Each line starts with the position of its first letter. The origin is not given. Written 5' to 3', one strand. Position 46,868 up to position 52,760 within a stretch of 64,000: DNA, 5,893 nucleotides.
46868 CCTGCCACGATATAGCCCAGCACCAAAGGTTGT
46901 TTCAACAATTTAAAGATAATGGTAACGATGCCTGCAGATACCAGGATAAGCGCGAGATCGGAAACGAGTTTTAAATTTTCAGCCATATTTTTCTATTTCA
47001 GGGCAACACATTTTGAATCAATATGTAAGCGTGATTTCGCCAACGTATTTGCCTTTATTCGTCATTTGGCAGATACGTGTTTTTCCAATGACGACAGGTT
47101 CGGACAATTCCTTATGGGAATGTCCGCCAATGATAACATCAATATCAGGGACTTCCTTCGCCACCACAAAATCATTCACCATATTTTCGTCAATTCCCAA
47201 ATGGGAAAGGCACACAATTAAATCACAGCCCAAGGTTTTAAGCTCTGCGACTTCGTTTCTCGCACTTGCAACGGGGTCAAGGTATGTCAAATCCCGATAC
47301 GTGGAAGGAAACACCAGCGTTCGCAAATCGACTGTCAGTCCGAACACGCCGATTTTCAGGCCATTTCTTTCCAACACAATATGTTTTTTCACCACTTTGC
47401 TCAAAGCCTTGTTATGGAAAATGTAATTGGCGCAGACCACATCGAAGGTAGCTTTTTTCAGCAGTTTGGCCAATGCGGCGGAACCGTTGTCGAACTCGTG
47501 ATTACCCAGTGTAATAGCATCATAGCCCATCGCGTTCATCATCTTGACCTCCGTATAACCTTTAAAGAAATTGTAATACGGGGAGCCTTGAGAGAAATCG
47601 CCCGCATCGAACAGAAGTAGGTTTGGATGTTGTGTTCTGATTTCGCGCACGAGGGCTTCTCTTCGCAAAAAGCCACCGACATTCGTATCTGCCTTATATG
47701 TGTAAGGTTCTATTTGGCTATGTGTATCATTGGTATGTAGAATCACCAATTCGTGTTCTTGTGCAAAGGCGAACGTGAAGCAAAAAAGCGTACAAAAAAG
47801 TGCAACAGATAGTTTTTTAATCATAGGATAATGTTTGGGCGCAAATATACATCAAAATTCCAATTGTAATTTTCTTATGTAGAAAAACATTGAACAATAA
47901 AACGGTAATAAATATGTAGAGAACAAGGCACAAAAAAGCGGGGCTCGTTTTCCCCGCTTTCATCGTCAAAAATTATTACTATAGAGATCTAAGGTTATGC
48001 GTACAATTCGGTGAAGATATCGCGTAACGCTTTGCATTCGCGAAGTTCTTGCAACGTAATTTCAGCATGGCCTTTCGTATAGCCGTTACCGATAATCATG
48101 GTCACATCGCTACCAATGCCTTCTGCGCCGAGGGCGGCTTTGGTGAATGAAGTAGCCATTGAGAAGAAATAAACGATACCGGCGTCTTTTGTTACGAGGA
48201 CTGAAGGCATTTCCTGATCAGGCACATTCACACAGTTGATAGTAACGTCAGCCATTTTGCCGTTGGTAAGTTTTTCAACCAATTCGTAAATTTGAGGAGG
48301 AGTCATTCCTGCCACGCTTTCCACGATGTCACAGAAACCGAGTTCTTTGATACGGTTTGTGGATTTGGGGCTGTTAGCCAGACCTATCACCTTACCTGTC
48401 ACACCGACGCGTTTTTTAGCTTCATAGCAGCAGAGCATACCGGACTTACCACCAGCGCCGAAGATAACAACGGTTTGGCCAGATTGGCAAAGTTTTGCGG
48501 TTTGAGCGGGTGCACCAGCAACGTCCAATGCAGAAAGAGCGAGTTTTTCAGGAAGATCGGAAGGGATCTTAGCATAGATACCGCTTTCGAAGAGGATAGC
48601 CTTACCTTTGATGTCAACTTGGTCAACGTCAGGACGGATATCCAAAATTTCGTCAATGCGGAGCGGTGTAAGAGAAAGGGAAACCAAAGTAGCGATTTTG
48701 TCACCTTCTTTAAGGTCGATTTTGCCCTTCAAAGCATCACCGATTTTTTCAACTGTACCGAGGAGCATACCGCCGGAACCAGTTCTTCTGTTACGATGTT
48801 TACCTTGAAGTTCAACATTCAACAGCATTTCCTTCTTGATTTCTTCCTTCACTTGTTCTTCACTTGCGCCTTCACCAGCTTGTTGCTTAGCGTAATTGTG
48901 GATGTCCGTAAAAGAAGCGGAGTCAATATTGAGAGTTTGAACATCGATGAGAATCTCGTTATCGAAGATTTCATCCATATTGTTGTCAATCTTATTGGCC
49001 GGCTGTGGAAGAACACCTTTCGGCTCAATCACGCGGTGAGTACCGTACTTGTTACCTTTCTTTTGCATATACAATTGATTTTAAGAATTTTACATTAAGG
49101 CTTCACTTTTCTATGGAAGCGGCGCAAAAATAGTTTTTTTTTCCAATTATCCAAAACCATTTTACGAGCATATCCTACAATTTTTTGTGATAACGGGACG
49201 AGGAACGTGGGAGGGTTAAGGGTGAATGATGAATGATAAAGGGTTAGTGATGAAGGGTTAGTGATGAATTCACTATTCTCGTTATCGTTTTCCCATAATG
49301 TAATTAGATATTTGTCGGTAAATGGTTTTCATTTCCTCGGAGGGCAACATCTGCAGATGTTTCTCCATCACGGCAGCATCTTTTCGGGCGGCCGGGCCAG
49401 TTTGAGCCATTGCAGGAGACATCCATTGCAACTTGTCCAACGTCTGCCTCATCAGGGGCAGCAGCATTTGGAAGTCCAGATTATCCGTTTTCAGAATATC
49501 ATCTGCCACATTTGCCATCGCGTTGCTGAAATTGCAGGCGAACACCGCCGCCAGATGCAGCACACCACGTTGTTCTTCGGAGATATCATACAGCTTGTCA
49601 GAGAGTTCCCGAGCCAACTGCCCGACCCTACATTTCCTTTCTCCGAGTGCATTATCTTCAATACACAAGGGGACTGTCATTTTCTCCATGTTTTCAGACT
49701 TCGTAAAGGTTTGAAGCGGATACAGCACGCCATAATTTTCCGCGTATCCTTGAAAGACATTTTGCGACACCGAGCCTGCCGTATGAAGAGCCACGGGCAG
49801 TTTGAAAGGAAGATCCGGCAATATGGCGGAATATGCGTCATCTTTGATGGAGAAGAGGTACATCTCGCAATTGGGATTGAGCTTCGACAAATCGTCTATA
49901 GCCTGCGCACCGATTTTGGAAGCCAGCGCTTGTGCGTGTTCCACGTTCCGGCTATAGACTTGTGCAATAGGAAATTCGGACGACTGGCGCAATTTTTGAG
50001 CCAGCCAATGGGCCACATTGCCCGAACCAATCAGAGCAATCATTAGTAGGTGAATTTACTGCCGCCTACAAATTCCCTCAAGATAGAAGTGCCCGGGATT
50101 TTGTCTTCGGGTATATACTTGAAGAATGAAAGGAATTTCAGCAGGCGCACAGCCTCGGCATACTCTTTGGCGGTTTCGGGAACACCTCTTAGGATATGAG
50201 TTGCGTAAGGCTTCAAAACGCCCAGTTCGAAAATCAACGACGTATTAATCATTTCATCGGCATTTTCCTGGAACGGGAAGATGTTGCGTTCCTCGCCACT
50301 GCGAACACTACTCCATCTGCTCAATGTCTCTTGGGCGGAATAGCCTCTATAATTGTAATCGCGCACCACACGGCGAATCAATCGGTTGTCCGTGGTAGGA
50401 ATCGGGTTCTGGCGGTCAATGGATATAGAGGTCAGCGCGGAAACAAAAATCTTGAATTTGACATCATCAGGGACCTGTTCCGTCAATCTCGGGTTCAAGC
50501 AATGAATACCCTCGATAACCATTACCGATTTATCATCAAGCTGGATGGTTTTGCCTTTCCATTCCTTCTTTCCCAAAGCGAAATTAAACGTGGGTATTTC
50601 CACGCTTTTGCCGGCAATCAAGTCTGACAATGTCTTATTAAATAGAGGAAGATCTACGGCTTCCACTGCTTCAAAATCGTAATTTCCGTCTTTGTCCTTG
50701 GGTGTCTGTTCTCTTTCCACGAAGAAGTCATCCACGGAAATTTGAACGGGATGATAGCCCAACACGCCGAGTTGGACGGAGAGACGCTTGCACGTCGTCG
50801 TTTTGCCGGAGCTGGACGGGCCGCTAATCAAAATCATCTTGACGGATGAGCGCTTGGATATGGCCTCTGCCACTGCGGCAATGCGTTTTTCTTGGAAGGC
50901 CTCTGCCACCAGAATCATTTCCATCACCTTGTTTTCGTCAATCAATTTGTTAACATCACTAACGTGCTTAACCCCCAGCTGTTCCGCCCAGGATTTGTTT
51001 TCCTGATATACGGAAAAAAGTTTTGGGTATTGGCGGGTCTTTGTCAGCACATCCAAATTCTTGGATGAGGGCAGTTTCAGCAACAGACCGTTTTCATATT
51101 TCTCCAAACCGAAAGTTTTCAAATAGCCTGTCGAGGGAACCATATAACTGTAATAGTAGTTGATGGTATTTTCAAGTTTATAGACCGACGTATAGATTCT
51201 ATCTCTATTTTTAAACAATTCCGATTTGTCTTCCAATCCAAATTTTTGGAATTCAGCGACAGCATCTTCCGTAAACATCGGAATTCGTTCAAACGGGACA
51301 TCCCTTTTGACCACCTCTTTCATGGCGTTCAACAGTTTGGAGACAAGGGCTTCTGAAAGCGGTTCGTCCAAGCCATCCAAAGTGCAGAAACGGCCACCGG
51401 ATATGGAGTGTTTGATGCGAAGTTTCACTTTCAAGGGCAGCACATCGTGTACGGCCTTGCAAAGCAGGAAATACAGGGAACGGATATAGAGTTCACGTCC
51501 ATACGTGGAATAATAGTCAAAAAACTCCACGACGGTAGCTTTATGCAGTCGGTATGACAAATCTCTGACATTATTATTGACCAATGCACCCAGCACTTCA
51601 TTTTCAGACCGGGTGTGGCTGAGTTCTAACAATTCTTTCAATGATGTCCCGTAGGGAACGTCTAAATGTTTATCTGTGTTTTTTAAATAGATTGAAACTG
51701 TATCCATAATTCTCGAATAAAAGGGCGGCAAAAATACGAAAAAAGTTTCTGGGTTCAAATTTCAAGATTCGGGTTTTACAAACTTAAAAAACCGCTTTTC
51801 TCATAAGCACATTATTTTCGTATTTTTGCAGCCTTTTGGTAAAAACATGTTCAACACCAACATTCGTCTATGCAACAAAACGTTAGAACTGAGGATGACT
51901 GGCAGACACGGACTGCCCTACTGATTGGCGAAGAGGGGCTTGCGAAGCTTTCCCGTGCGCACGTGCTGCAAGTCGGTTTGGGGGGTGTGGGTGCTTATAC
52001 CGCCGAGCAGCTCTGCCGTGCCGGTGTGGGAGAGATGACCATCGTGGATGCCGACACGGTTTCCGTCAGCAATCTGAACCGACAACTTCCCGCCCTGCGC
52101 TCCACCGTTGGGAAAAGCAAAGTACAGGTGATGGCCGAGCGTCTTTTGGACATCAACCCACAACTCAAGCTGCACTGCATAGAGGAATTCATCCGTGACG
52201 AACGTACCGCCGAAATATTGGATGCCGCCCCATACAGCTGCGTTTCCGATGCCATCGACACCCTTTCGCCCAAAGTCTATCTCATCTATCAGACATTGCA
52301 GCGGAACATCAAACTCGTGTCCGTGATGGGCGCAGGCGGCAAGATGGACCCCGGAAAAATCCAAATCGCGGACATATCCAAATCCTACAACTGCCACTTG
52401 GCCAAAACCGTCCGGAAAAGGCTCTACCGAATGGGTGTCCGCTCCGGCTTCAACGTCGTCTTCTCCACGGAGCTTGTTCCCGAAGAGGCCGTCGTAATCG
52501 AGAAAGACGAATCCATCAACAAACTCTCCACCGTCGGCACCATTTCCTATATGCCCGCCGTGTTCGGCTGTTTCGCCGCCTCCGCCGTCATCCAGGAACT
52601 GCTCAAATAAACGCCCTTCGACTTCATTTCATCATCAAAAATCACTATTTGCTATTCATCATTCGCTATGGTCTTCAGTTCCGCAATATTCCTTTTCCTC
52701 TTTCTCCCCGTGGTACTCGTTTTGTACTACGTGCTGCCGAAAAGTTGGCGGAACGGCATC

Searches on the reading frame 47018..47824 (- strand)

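Call 67: search_protein_families(library=pfam, proteins=[window:47018-47824:-], max_evalue=0.001)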
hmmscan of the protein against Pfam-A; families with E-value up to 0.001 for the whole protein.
window:47018-47824:- (268 aa): 2 families
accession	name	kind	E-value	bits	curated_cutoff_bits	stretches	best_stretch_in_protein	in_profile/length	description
PF00149.33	Metallophos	-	1.3e-16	62.1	21.5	1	27-238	2-190/191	Calcineurin-like phosphoesterase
PF09587.15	PGA_cap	-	0.00011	22.2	27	1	82-237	59-231/255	Bacterial capsule synthesis protein PGA_cap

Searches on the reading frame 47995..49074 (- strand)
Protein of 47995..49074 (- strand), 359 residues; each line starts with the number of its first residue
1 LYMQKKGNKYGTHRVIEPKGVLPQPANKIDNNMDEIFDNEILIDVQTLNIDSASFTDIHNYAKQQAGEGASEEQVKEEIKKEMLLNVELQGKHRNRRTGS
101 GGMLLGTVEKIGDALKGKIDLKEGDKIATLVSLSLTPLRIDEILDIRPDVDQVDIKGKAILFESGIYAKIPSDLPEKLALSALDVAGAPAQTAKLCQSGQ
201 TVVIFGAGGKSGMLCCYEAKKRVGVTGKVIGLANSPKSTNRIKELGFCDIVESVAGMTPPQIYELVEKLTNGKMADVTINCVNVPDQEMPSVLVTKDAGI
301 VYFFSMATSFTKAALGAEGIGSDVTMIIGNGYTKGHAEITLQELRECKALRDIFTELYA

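Call 67: search_protein_families(library=pfam, proteins=[window:47995-49074:-], max_evalue=0.001)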
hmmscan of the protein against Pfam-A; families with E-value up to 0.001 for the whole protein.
window:47995-49074:- (359 aa): 1 family
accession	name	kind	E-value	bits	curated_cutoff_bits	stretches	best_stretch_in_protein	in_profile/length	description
PF00107.32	ADH_zinc_N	-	3.4e-06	27.5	31.8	1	215-306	6-90/129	Zinc-binding dehydrogenase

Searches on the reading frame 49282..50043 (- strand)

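Call 80: search_protein_families(library=pfam, proteins=[window:49282-50043:-], max_evalue=0.001)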
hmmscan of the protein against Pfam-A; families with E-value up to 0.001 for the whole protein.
window:49282-50043:- (253 aa): 4 families
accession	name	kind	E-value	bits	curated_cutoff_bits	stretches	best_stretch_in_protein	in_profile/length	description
PF10728.14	DUF2520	-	1.3e-34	119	25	1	139-248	14-124/125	Domain of unknown function (DUF2520)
PF03807.23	F420_oxidored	-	5.8e-07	30.5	21.6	1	2-78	2-79/94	NADP oxidoreductase coenzyme F420-dependent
PF01408.29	GFO_IDH_MocA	-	0.00031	21.8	24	1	2-61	3-65/120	Oxidoreductase family, NAD-binding Rossmann fold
PF01488.26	Shikimate_DH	-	0.00067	20.2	24.3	0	2-56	15-70/138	Shikimate / quinate 5-dehydrogenase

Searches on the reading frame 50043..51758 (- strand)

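Call 67: search_protein_families(library=pfam, proteins=[window:50043-51758:-], max_evalue=0.001)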
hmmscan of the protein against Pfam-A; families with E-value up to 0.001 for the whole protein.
window:50043-51758:- (571 aa): 3 families
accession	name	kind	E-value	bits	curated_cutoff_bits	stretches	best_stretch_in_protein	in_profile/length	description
PF00485.24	PRK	-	5e-19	69.3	22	1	309-504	2-187/196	Phosphoribulokinase / Uridine kinase family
PF20720.3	nSTAND3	-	5.1e-05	23.5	27.2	1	295-343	6-55/155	Novel STAND NTPase 3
PF13238.12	AAA_18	-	0.00061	20.7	29.4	0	309-355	1-46/128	AAA domain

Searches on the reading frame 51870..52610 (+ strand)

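Call 80: search_protein_families(library=pfam, proteins=[window:51870-52610:+], max_evalue=0.001)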
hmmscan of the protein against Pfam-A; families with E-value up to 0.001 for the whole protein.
window:51870-52610:+ (246 aa): 1 family
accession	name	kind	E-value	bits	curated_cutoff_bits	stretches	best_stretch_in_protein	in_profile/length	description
PF00899.27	ThiF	-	2.1e-39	135.6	28.1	1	17-245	6-203/238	ThiF family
